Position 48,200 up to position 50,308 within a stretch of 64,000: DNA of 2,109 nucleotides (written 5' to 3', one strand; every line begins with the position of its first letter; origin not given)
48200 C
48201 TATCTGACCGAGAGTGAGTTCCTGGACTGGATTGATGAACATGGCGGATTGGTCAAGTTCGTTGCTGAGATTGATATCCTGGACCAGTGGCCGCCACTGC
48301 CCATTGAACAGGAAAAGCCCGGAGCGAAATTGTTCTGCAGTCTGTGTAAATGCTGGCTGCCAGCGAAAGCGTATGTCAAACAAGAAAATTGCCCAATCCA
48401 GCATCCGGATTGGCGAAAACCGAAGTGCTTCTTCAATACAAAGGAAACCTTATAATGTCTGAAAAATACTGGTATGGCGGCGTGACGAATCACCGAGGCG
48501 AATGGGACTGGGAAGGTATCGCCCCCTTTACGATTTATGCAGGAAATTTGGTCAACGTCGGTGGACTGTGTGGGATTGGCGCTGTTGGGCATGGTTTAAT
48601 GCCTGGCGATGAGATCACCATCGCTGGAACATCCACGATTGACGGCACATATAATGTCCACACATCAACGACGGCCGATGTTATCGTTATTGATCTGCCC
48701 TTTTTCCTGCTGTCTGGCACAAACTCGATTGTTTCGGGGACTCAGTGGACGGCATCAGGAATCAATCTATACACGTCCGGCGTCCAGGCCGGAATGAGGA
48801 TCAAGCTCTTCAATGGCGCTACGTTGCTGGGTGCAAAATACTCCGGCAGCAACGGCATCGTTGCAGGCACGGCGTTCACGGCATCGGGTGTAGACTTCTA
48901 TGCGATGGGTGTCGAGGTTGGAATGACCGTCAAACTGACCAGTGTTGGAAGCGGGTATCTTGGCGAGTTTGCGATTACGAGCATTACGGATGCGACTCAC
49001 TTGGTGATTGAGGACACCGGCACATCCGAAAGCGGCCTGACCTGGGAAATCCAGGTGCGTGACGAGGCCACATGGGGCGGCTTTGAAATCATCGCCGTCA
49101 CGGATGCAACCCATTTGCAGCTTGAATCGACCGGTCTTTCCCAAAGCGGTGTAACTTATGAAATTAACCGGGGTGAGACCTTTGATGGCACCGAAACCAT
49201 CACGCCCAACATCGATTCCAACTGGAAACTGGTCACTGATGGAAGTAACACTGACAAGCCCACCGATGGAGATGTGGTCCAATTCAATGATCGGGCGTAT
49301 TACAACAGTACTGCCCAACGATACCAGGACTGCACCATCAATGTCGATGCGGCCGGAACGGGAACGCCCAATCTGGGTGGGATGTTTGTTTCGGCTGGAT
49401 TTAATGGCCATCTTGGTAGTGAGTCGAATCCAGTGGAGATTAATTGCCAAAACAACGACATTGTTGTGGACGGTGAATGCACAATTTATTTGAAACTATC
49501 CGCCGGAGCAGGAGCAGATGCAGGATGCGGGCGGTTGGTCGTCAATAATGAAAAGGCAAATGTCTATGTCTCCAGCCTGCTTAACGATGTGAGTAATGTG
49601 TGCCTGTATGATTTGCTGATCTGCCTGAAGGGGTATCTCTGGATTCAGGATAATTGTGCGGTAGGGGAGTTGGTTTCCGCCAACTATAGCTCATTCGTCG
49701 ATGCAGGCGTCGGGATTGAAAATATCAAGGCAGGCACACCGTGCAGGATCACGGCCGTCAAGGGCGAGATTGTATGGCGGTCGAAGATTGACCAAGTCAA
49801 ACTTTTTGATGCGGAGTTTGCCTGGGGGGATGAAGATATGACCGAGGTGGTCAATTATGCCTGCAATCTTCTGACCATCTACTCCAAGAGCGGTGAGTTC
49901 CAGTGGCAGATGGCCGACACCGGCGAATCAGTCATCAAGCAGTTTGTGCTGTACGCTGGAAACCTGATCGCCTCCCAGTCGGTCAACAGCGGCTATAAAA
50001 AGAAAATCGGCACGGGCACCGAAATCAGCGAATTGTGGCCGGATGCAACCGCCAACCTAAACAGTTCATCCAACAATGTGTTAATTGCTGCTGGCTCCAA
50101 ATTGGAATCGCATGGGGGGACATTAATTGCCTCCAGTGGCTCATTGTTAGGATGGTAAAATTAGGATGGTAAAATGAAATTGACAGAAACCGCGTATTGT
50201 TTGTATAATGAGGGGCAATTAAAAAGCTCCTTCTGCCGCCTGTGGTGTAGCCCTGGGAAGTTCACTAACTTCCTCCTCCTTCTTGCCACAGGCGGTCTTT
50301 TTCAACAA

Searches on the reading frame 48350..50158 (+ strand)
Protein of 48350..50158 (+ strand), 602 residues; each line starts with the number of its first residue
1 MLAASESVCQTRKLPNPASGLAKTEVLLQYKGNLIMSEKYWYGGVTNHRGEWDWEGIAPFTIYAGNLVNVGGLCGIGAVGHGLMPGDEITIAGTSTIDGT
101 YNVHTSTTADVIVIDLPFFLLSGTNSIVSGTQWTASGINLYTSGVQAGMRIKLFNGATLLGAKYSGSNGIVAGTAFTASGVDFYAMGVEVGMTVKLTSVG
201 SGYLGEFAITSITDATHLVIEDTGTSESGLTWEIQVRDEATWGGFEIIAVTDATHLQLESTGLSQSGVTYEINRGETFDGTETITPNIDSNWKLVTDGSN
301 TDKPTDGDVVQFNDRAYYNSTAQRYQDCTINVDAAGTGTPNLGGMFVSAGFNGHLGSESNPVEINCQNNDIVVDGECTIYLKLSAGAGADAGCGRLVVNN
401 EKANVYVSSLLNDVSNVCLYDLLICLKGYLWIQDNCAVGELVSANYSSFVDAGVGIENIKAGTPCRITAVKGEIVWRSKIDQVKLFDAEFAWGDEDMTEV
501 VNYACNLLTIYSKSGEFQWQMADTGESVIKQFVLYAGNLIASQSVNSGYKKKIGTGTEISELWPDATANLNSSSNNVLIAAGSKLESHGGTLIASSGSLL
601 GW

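Call 10: search_protein_families(library=pfam, proteins=[window:48350-50158:+], max_evalue=0.01)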
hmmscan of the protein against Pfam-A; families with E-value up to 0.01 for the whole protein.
window:48350-50158:+ (602 aa): 1 family
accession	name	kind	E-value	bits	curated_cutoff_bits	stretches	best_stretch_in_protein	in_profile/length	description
PF19872.4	DUF6345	-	0.0066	16.4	26.9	0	472-576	78-179/221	Family of unknown function (DUF6345)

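Call 11: search_protein_families(library=phrogs, proteins=[window:48350-50158:+], max_evalue=0.01)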
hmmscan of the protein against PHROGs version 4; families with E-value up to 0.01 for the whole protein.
window:48350-50158:+ (602 aa): 0 families

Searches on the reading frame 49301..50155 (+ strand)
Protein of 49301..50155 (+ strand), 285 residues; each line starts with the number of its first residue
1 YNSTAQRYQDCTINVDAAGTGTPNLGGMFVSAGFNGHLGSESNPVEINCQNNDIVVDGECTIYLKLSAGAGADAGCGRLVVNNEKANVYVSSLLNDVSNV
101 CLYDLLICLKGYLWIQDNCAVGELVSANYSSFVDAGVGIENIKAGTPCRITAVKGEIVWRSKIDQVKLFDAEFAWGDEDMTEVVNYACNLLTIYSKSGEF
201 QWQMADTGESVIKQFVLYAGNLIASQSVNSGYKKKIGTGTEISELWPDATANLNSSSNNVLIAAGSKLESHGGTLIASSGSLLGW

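Call 75: find_related_loci(query=window:49301-50155:+, collection=viral_contigs, flank=2500)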
Query window:49301-50155:+ (285 aa) in viral_contigs; peptide patterns used: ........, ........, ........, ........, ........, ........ (x = any residue, [..] = any of these).
2 stretches matched a pattern; 2 encode a relative of the query (tblastn E <= 1e-3); 2 distinct loci.
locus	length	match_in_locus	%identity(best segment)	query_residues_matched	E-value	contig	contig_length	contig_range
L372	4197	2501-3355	78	1-285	1e-158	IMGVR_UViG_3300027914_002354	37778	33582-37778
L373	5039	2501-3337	73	7-285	2e-143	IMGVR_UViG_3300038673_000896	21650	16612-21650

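Call 76: find_homologous_proteins(query=window:49301-50155:+, max_evalue=1e-10)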
Query window:49301-50155:+ (285 aa): 17 proteins with E <= 1e-10 among 1621 candidates.
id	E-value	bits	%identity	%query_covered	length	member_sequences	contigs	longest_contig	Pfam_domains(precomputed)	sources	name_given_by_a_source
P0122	3.0e-163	560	88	100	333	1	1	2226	-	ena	-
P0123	5.7e-162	556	86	100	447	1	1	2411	-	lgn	-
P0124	5.2e-159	546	86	100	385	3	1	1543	-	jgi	jgi:hypothetical protein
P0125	7.5e-159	546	84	100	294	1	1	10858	-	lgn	-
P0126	2.6e-158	544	85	100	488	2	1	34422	-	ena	-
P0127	3.9e-153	527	82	100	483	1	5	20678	-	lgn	-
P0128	8.7e-153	526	82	100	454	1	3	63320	-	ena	-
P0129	2.5e-150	518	80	100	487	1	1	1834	-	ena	-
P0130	4.4e-148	510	78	100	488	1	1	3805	-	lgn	-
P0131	3.8e-147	507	82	95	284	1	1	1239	-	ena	-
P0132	1.3e-146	506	77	100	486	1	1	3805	-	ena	-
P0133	2.2e-144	498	77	99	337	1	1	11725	-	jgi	-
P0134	4.5e-144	497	77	100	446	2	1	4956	-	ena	-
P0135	2.6e-107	377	77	78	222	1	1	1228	-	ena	-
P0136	3.8e-88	314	76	64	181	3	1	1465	-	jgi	jgi:hypothetical protein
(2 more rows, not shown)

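Call 77: find_encoding_contigs(protein=P0126, flank=2500, max_places=5)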
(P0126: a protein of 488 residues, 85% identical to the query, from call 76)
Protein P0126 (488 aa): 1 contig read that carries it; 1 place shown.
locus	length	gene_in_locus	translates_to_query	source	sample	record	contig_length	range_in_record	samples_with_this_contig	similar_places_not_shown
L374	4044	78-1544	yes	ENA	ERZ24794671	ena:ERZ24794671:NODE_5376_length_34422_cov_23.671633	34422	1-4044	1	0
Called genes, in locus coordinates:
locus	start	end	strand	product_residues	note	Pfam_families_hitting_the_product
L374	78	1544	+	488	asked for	-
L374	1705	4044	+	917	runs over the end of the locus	PF01555:N6_N4_Mtase, PF01170:UPF0020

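Call 78: find_encoding_contigs(protein=P0128, flank=2500, max_places=5)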
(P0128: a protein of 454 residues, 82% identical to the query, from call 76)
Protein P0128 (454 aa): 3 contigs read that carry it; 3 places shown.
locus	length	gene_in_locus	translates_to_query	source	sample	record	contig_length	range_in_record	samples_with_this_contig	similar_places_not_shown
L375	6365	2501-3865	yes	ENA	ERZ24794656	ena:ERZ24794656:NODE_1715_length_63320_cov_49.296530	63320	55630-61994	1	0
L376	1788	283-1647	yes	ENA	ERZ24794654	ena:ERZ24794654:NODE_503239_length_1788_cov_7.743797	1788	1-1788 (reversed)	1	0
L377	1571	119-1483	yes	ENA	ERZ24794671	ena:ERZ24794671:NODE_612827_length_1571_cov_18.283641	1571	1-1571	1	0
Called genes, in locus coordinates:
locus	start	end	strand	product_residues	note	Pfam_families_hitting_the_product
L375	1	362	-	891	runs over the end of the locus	PF12419:DUF3670, PF00176:SNF2-rel_dom, PF04851:ResIII (weak), PF00271:Helicase_C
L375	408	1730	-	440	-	PF01637:ATPase_2, PF13191:AAA_16 (faint), PF13173:AAA_14, PF13401:AAA_22, PF03008:DUF234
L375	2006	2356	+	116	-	PF02195:ParB_N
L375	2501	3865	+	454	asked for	-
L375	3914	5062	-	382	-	-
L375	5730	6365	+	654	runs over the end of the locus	?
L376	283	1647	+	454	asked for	-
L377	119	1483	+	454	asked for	-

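Call 79: find_encoding_contigs(protein=P0127, flank=2500, max_places=6)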
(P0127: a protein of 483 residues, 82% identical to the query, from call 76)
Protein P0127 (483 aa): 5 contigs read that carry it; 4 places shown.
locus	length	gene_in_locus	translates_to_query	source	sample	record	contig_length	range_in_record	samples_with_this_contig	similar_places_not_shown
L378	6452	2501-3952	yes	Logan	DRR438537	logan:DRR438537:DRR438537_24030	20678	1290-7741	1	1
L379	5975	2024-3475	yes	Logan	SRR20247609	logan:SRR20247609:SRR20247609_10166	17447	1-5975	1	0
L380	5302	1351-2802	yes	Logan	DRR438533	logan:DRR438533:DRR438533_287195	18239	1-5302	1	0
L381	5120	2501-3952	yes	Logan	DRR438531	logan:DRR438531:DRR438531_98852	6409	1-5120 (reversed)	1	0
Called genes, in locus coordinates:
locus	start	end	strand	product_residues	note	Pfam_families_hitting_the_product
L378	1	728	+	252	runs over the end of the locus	-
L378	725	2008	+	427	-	-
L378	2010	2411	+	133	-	-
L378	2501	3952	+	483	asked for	-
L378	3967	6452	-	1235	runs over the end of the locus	PF13245:AAA_19, PF13604:AAA_30, PF01443:Viral_helicase1 (weak), PF13401:AAA_22 (weak), PF13086:AAA_11 (weak), PF01443:Viral_helicase1 (weak), PF13538:UvrD_C_2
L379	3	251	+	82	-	?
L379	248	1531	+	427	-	-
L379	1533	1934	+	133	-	-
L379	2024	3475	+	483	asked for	-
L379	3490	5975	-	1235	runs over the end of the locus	PF13245:AAA_19, PF13604:AAA_30, PF01443:Viral_helicase1 (weak), PF13401:AAA_22 (weak), PF13086:AAA_11 (weak), PF01443:Viral_helicase1 (weak), PF13538:UvrD_C_2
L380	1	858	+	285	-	?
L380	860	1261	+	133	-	-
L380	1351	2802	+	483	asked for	-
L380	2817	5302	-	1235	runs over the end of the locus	PF13245:AAA_19, PF13604:AAA_30, PF01443:Viral_helicase1 (weak), PF13401:AAA_22 (weak), PF13086:AAA_11 (weak), PF01443:Viral_helicase1 (weak), PF13538:UvrD_C_2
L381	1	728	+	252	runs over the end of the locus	-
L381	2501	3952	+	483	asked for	-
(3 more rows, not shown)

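Call 80: find_encoding_contigs(protein=P0125, flank=2500, max_places=5)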
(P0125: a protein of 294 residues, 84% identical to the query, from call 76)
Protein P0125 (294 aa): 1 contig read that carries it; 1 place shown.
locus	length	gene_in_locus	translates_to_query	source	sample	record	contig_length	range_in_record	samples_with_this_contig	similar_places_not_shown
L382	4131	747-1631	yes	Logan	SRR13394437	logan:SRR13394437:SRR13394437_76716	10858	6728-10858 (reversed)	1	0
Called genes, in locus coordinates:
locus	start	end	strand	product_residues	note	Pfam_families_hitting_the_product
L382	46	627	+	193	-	PF09250:Prim-Pol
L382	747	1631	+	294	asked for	-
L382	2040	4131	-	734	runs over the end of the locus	PF22842:Pel9A-like_beta_helix, PF13229:Beta_helix (faint)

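Call 95: find_encoding_contigs(protein=P0122, flank=2500, max_places=4)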
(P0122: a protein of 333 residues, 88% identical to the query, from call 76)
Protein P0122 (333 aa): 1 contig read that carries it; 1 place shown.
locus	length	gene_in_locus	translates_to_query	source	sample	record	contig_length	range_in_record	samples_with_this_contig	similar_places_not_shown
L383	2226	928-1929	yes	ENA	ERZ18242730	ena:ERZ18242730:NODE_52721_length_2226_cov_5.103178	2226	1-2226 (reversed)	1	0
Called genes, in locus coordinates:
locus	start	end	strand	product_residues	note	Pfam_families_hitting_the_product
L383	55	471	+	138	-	-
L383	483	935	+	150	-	PF19668:DUF6171 (faint)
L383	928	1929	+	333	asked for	-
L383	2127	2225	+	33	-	?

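Call 96: find_encoding_contigs(protein=P0123, flank=2500, max_places=4)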
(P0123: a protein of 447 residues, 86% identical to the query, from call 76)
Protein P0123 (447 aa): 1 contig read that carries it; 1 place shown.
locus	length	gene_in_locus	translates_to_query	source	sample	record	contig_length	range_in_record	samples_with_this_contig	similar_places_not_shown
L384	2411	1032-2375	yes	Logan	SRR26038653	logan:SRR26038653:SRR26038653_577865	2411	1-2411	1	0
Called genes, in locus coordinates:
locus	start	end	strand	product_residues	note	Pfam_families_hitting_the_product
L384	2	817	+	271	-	?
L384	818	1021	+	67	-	-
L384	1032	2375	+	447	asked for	-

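Call 97: find_encoding_contigs(protein=P0133, flank=2500, max_places=4)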
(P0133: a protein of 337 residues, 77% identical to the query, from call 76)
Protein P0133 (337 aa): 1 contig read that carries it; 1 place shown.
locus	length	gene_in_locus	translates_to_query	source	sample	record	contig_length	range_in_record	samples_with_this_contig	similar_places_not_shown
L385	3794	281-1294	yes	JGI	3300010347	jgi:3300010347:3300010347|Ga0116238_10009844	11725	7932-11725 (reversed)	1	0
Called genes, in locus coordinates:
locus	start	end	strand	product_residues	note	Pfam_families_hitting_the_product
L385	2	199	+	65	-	?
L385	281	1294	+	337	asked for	-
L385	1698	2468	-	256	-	-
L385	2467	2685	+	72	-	-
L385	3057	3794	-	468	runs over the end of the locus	PF24856:AraA_central, PF11762:Arabinose_Iso_C (weak)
